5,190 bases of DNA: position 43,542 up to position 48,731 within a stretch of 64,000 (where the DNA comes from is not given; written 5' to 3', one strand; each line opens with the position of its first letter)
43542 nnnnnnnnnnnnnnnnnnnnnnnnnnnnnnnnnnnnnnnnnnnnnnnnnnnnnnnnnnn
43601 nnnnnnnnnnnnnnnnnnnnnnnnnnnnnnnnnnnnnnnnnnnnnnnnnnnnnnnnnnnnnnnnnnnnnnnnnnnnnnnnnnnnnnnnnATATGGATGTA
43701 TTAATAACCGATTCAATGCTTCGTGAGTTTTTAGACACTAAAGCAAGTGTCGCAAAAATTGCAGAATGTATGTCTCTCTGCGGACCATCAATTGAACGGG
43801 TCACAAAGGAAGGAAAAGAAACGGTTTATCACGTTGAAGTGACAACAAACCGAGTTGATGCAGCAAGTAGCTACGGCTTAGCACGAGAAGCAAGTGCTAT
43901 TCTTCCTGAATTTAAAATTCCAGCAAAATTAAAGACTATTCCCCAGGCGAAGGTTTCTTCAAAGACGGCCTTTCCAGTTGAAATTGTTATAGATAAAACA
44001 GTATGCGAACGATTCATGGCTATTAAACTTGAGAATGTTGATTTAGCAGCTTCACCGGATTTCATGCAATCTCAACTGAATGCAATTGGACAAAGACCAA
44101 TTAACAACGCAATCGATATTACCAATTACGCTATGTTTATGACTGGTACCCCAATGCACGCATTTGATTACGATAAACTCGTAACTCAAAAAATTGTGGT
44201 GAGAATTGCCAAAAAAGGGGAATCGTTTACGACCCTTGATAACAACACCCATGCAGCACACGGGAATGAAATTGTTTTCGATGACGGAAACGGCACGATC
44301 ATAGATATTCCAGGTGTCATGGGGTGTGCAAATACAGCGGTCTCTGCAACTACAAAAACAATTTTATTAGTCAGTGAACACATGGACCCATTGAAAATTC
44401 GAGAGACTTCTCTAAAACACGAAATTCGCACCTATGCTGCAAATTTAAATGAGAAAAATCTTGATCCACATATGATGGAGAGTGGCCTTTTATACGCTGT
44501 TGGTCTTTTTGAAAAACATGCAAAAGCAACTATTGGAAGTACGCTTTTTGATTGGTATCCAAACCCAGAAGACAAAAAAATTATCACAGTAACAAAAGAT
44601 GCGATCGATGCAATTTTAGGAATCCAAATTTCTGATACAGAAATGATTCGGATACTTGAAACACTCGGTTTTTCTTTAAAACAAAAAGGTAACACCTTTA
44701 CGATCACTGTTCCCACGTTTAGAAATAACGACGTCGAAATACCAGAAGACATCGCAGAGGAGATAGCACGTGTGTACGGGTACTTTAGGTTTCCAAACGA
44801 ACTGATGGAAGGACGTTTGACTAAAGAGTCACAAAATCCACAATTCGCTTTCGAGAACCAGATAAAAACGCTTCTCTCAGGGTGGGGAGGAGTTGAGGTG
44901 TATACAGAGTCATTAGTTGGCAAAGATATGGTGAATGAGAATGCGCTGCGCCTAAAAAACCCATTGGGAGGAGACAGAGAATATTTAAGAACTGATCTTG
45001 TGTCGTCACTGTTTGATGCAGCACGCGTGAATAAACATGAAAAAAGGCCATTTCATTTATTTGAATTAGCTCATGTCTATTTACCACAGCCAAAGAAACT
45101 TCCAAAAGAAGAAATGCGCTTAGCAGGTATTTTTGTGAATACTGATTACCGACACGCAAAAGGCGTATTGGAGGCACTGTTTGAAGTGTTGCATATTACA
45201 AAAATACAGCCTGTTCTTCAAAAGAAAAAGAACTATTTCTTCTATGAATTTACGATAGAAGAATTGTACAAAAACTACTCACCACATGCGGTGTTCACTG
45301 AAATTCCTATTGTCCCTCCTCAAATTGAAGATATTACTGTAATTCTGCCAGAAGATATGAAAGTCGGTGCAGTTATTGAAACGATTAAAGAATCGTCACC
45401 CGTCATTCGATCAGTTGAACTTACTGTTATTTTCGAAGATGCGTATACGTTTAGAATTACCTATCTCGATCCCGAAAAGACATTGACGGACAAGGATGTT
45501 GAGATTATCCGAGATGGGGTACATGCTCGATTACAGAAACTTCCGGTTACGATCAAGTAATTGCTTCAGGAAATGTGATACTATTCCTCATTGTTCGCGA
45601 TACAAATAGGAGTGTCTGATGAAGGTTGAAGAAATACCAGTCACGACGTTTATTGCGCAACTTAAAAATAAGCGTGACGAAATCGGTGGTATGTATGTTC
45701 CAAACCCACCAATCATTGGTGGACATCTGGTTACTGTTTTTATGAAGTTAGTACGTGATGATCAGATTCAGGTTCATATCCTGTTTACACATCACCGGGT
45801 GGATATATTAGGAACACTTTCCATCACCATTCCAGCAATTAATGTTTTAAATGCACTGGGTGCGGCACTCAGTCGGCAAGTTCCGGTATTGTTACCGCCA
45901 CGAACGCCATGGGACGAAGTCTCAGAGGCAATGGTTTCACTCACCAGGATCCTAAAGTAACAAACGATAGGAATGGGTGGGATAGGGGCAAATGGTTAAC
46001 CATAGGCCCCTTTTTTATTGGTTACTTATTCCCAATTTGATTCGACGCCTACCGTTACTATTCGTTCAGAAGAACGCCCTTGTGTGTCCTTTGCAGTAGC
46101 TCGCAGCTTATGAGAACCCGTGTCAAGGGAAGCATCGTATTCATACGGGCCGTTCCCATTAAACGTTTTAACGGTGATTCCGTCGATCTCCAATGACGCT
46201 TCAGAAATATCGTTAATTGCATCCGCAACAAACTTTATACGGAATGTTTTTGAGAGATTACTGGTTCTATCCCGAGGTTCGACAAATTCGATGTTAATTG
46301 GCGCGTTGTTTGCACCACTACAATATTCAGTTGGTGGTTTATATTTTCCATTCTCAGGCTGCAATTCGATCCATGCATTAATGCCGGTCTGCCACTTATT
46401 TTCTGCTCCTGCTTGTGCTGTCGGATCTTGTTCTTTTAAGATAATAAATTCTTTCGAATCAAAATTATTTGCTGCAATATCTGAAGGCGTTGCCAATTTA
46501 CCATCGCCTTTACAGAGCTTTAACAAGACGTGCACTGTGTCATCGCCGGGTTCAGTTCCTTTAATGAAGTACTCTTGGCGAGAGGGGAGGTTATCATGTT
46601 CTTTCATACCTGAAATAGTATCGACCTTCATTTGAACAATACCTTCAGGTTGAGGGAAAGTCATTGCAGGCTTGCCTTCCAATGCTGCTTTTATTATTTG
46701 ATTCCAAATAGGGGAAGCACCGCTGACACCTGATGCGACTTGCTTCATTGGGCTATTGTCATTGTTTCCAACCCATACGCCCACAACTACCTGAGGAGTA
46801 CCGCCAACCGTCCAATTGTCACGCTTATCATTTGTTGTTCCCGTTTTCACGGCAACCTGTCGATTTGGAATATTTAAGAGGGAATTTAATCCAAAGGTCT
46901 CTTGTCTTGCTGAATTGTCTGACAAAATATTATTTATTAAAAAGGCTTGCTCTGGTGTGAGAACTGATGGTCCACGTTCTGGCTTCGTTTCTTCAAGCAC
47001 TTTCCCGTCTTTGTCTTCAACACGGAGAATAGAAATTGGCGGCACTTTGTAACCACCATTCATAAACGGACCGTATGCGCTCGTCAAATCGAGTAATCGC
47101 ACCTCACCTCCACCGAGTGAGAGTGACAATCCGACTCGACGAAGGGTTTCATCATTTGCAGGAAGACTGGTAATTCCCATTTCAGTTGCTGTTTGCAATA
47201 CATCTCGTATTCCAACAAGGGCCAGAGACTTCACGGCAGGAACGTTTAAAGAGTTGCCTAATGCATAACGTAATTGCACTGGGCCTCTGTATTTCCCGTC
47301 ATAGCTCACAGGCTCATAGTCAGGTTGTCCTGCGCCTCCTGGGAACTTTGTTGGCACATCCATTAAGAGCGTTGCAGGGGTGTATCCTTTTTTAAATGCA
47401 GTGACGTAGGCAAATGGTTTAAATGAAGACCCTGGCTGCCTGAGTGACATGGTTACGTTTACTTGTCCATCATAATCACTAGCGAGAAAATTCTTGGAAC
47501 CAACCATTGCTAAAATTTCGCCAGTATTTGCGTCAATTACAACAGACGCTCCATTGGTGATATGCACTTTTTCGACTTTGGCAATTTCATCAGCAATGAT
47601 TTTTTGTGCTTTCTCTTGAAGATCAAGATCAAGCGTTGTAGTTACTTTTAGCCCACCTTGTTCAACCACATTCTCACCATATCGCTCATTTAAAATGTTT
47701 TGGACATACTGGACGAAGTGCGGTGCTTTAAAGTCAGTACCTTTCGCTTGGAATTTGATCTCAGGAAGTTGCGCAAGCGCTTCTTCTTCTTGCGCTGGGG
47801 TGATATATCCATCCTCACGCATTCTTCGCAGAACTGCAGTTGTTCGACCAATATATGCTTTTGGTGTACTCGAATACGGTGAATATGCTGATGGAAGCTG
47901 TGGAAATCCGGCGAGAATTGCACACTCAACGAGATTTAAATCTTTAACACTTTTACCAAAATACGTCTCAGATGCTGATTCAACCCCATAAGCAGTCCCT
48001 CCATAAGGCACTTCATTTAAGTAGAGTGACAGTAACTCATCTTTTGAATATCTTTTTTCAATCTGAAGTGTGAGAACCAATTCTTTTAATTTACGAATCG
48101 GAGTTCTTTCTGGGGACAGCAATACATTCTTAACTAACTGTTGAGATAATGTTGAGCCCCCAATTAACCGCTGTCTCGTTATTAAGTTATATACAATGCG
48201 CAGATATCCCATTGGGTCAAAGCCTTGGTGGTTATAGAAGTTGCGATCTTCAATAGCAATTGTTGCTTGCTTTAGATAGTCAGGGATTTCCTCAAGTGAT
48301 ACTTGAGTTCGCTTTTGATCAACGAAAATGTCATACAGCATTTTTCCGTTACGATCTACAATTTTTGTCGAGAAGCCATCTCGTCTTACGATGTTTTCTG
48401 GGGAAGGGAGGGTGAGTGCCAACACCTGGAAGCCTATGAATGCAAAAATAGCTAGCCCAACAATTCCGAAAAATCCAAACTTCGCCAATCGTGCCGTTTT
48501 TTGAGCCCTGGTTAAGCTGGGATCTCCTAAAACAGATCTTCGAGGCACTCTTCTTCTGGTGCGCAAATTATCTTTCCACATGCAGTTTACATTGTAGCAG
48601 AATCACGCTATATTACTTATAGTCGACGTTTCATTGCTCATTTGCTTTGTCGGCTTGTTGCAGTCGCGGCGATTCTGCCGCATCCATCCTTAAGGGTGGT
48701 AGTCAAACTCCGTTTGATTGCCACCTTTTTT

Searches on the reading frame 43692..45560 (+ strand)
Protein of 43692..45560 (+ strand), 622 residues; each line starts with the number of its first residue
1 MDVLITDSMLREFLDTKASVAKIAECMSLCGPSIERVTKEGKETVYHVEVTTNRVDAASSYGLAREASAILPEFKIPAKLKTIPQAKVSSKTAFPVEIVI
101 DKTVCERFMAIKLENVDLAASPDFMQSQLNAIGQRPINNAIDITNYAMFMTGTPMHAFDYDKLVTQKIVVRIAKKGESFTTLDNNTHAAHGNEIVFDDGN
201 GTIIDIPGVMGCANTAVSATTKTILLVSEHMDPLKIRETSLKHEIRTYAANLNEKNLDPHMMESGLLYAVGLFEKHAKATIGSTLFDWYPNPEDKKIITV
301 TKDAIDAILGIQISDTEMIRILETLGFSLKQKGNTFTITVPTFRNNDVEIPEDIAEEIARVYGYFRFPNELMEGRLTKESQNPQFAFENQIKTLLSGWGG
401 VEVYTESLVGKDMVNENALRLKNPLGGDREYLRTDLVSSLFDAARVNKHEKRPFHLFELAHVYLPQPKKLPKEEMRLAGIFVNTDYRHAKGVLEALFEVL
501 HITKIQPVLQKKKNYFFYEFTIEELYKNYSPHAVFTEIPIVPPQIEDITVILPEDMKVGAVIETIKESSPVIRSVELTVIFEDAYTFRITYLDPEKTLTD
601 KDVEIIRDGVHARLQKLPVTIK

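Call 45: search_protein_families(library=ncbifam, proteins=[window:43692-45560:+], max_evalue=1e-10)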
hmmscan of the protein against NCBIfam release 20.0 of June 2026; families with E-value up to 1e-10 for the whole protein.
window:43692-45560:+ (622 aa): 3 families
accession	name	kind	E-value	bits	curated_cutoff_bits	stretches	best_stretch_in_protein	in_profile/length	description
TIGR00472.1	pheT_bact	equivalog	1.5e-120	403.8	402.65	2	44-487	159-616/798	phenylalanine--tRNA ligase subunit beta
NF001882.0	PRK00629.5-4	equivalog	1e-36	126.5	527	1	46-458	163-556/725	phenylalanine--tRNA ligase subunit beta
TIGR00471.1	pheT_arch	equivalog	6.9e-23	80.9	282.65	1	296-523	278-498/551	phenylalanine--tRNA ligase subunit beta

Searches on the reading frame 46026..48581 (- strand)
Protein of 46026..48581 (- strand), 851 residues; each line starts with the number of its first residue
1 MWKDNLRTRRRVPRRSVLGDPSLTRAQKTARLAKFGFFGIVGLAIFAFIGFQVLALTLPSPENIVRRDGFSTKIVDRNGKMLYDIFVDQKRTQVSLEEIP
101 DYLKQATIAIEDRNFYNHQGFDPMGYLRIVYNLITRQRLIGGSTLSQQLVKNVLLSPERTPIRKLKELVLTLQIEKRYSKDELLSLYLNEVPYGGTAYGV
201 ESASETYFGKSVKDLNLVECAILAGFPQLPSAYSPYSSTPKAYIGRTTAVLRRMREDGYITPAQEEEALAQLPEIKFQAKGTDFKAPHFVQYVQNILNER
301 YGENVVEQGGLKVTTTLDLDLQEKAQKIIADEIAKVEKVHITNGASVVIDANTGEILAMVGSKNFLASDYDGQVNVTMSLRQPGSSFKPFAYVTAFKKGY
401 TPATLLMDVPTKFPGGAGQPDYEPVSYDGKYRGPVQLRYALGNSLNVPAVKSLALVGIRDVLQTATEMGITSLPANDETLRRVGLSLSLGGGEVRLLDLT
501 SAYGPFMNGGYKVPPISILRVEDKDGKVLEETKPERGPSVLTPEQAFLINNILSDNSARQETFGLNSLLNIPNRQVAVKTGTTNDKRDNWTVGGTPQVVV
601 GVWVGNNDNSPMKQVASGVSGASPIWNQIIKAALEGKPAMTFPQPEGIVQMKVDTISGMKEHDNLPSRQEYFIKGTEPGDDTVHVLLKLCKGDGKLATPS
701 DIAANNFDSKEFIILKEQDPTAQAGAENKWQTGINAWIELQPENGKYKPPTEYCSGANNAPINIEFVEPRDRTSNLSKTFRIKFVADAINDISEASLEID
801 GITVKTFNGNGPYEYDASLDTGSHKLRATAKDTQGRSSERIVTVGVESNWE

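Call 45: search_protein_families(library=ncbifam, proteins=[window:46026-48581:-], max_evalue=1e-10)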
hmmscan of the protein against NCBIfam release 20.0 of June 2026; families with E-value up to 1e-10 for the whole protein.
window:46026-48581:- (851 aa): 14 families
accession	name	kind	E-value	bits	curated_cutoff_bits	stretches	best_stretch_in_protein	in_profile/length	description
TIGR02074.1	PBP_1a_fam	subfamily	1e-155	519.6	508.75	1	90-635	1-534/535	PBP1A family penicillin-binding protein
TIGR02073.1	PBP_1c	equivalog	2.1e-140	469.6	494.2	1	71-840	11-723/728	penicillin-binding protein 1C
NF051885.1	tranpepglycosPbpC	equivalog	4.9e-130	435.1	900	1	71-647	56-607/632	multimodular transpeptidase-transglycosylase PbpC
NF008643.0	PRK11636.1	equivalog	9.6e-108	361.5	1263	3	84-343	59-317/850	peptidoglycan glycosyltransferase/peptidoglycan DD-transpeptidase MrcA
TIGR02071.1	PBP_1b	equivalog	2.6e-103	346.6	717.75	1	89-664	145-711/729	penicillin-binding protein 1B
NF007061.0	PRK09506.1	equivalog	2.4e-80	270.4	1120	1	89-656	209-767/825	bifunctional glycosyl transferase/transpeptidase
NF038276.1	strep_PBP2A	exception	3.4e-79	266.9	1100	1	72-654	78-657/716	penicillin-binding protein PBP2A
NF008414.0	PRK11240.1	equivalog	4.4e-74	249.9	1121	1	74-635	45-566/774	peptidoglycan glycosyltransferase PbpC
NF011423.0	PRK14850.1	equivalog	3.5e-73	247.2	1275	1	88-656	154-713/764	penicillin-binding protein 1b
NF038272.1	strep_PBP1A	exception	8.7e-71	239.1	1075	1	62-589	41-565/658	penicillin-binding protein PBP1A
NF038274.1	strep_PBP1B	exception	6.7e-65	219.8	1225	2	46-241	34-238/745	penicillin-binding protein PBP1B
NF010008.0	PRK13481.1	equivalog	1.2e-41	142.8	270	1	87-272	76-267/269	glycosyltransferase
TIGR02070.1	mono_pep_trsgly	equivalog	1.7e-36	125.8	182.65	1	88-256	52-220/224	monofunctional biosynthetic peptidoglycan transglycosylase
TIGR03423.1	pbp2_mrdA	equivalog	7.1e-15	54.6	455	0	307-470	223-390/593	penicillin-binding protein 2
